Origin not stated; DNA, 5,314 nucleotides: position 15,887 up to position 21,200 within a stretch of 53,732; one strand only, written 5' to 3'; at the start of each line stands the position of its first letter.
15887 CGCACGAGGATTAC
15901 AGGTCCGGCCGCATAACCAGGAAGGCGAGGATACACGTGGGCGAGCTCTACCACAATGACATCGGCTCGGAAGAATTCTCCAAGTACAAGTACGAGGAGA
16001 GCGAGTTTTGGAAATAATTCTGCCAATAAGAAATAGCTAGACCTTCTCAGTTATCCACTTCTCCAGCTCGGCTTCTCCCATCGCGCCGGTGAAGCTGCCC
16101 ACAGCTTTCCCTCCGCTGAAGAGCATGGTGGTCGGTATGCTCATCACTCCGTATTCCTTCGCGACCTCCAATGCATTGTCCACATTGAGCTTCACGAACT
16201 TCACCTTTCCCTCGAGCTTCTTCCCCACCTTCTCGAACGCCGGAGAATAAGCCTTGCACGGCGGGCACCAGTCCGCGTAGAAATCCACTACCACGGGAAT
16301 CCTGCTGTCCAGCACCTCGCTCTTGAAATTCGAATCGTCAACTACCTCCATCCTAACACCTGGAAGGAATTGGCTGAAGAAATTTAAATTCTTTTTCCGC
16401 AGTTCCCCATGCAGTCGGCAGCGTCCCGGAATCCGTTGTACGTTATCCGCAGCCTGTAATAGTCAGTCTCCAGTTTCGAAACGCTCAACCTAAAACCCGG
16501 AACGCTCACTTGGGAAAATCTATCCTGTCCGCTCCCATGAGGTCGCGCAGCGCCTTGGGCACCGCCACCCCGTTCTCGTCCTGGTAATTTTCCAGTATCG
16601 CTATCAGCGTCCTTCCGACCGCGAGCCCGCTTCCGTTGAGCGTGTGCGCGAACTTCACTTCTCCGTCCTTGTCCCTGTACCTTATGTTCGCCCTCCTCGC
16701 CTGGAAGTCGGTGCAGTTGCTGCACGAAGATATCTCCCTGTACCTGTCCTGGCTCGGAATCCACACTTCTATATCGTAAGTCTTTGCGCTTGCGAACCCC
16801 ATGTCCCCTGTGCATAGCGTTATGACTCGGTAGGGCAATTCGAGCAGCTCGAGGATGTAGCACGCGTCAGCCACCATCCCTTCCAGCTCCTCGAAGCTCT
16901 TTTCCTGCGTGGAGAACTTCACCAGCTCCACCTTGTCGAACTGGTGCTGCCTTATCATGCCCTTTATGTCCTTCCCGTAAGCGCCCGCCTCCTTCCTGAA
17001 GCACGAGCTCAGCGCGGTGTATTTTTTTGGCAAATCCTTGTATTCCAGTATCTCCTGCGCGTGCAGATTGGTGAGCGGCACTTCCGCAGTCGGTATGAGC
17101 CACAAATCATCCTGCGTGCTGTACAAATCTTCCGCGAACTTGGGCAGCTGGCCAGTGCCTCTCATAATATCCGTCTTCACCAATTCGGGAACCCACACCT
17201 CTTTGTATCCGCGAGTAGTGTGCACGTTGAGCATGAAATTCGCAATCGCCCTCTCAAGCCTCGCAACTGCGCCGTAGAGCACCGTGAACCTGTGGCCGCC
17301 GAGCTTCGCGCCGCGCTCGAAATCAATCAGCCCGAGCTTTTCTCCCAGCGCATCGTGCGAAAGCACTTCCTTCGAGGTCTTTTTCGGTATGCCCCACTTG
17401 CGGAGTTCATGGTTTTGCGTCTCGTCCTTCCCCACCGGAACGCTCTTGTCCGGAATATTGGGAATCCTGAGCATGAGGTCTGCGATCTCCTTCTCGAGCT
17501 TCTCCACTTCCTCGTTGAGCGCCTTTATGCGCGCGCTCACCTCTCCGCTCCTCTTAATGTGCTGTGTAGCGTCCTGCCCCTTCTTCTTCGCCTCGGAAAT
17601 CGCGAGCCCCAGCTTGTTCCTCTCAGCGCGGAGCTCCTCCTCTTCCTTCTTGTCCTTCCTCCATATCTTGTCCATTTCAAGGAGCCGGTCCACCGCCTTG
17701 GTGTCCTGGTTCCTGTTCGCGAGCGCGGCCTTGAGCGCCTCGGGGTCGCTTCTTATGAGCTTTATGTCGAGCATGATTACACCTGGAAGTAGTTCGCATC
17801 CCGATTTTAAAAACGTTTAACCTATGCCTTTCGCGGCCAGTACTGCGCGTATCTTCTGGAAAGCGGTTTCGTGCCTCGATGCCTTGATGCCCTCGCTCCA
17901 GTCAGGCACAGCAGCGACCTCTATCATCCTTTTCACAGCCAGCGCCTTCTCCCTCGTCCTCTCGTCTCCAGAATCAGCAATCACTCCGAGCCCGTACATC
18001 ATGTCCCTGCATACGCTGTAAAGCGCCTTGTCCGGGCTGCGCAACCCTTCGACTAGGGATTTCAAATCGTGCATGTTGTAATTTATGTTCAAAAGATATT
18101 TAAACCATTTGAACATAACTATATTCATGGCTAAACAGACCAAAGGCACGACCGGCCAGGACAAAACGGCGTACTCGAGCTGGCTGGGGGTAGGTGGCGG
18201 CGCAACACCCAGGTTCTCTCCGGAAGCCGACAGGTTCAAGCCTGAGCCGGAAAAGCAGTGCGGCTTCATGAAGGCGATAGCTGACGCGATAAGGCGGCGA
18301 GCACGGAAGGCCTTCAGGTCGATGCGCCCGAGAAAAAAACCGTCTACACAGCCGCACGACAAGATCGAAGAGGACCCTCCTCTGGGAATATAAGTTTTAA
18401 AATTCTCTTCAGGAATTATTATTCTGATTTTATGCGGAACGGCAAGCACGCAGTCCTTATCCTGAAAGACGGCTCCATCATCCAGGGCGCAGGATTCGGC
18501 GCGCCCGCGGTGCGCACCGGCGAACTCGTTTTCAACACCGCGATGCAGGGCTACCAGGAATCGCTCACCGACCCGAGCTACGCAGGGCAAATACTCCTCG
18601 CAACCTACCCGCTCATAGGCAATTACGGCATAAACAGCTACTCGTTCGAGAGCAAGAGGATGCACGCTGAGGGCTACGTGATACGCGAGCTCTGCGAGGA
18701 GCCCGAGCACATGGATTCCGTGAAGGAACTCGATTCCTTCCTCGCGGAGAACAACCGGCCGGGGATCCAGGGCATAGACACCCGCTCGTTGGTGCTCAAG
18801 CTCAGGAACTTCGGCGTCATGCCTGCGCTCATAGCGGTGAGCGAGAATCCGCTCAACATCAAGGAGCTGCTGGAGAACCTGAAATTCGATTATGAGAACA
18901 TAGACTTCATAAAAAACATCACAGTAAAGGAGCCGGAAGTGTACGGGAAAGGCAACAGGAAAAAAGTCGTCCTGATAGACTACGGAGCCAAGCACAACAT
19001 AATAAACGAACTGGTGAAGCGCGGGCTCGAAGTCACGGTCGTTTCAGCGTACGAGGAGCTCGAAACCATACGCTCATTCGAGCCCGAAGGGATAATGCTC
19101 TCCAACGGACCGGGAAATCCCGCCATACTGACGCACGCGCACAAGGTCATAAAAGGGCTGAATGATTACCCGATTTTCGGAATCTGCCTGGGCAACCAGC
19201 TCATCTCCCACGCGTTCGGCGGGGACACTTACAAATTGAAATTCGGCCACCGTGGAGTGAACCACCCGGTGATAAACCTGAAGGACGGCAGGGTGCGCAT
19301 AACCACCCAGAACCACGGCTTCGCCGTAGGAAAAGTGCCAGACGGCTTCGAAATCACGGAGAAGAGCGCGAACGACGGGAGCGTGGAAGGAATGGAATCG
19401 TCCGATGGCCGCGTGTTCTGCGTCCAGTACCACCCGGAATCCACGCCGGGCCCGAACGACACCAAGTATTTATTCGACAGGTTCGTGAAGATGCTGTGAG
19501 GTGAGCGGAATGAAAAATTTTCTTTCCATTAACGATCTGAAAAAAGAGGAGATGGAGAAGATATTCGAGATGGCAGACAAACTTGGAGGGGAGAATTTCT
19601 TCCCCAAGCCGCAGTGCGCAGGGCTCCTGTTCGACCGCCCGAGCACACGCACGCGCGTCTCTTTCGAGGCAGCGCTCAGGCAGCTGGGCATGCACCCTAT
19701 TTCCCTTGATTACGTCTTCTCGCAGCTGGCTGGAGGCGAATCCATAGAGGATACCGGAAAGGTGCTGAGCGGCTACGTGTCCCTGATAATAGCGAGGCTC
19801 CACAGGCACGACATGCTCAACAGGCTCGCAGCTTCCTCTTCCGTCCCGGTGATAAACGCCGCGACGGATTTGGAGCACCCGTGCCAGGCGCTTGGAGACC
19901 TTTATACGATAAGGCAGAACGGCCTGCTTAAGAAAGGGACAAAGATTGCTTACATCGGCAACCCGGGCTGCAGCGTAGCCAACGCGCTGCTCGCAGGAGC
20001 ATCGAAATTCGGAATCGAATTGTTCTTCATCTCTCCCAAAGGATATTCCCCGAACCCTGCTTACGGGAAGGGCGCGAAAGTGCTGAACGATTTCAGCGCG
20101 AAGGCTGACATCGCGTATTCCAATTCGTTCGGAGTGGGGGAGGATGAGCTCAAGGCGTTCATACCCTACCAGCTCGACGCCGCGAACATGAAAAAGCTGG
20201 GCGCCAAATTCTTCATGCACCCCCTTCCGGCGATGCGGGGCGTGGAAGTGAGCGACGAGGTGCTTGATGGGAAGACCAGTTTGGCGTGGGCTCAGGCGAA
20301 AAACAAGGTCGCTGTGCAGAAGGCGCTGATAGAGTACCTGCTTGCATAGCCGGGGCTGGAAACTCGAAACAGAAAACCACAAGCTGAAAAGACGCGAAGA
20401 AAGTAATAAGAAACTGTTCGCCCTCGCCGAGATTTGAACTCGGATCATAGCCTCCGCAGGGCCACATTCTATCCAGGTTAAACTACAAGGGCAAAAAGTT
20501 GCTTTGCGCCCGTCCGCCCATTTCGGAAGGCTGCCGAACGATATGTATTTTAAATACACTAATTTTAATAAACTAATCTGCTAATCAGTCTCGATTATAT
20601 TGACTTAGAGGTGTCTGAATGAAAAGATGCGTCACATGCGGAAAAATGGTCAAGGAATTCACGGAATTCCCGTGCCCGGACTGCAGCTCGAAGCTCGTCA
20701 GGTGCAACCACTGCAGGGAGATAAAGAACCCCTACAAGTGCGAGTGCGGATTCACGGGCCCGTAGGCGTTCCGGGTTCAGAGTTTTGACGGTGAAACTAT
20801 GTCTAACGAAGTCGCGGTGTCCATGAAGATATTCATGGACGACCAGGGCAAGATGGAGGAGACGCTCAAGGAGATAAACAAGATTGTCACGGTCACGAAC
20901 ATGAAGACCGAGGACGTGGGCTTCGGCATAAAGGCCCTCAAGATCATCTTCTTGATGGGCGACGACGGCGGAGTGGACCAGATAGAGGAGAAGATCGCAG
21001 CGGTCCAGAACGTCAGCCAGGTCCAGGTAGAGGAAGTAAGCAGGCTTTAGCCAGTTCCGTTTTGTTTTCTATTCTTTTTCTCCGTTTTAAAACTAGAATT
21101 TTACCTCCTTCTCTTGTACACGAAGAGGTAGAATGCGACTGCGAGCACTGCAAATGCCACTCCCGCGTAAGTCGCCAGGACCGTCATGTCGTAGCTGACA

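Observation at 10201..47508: Dispersed family of 7-nt-phased degenerate GTTYC / GRAAC arrays at 12 or more loci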

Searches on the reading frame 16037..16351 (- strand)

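Call 18: search_protein_families(library=pfam, proteins=[window:16037-16351:-])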
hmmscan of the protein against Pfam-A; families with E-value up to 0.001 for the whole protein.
window:16037-16351:- (104 aa): 8 families
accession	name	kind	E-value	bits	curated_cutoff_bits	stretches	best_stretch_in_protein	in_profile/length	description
PF00085.26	Thioredoxin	-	1.1e-29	102.9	23.5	1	3-101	4-102/103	Thioredoxin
PF13098.12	Thioredoxin_2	-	3.4e-09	37.4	27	1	19-100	7-104/104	Thioredoxin-like domain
PF08534.16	Redoxin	-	6.4e-08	33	26.6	1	19-91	30-105/148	Redoxin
PF13905.12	Thioredoxin_8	-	8e-08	33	27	1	20-62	4-48/94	Thioredoxin-like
PF00578.27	AhpC-TSA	-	1.2e-07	32.1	26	1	19-91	27-101/124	AhpC/TSA family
PF13192.12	Thioredoxin_3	-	1.1e-05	25.9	24.8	1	29-100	10-75/76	Thioredoxin domain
PF13899.12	Thioredoxin_7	-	1.9e-05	25.1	27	1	14-77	14-80/83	Thioredoxin-like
PF04756.19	OST3_OST6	-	0.00051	20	27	1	29-80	46-104/294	OST3 / OST6 family, transporter family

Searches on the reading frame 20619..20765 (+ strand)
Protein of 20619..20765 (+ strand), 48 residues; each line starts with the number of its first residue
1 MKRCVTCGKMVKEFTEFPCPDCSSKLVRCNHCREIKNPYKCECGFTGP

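Call 19: search_protein_families(library=pfam, proteins=[window:20619-20765:+], max_evalue=0.01)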
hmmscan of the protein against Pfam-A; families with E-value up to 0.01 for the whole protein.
window:20619-20765:+ (48 aa): 1 family
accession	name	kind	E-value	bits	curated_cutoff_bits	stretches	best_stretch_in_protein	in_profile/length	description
PF07754.17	HVO_2753_ZBP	-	7.9e-09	35.6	33.2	1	4-44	1-46/46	Small zinc finger protein HVO_2753-like, Zn-binding pocket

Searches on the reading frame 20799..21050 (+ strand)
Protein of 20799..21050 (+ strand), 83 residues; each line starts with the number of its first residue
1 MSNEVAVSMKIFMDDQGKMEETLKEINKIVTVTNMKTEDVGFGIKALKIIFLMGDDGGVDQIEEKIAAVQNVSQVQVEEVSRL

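Call 18: search_protein_families(library=pfam, proteins=[window:20799-21050:+])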
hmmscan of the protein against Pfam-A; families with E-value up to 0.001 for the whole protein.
window:20799-21050:+ (83 aa): 1 family
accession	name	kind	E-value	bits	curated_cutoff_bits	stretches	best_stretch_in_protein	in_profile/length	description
PF00736.24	EF1_GNE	-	3e-14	53.3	20.8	1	15-83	14-88/88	EF-1 guanine nucleotide exchange domain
